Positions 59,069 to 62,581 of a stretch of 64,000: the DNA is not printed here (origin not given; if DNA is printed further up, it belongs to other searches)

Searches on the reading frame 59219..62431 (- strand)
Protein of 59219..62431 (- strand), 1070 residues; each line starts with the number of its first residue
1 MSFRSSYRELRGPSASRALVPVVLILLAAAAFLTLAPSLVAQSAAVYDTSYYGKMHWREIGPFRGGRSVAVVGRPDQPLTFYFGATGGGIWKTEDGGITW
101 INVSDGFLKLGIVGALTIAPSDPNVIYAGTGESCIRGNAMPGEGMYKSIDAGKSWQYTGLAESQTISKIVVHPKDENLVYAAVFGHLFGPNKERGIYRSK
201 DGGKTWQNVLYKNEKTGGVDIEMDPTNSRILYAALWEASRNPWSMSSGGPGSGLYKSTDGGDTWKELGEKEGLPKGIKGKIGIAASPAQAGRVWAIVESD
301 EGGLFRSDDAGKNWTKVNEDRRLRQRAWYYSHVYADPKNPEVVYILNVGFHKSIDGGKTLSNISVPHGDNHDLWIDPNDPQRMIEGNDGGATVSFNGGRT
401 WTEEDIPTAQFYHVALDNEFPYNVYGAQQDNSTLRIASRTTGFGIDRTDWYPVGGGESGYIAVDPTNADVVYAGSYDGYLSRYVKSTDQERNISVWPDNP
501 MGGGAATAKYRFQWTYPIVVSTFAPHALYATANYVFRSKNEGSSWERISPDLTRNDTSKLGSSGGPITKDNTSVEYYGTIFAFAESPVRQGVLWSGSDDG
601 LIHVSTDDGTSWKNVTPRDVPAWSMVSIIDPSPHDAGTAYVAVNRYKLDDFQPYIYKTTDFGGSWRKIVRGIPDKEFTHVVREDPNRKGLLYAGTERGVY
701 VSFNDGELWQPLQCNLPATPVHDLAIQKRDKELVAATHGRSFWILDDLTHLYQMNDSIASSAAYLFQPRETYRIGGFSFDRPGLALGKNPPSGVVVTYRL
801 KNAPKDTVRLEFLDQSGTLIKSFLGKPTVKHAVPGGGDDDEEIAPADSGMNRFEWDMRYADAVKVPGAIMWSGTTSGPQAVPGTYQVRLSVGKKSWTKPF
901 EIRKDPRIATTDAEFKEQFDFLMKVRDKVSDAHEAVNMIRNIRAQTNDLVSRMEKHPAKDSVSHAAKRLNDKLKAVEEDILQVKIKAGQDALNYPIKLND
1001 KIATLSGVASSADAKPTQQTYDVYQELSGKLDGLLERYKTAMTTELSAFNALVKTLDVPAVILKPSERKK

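Call 10: search_protein_families(library=pfam, proteins=[window:59219-62431:-])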
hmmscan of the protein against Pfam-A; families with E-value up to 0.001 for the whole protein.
window:59219-62431:- (1070 aa): 4 families
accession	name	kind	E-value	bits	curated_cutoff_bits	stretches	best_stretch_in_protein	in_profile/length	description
PF15902.12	Sortilin-Vps10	-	3.2e-30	105.7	33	4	145-269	3-114/446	Sortilin, neurotensin receptor 3,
PF02012.26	BNR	-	7.7e-10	37.7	27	0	197-207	1-11/12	BNR/Asp-box repeat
PF15899.11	BNR_6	-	4.1e-05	23.7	27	0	304-316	1-13/14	BNR-Asp box repeat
PF24316.1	Tli3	-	0.0003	21.6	27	0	172-215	59-105/129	T6SS Tli3 immunity protein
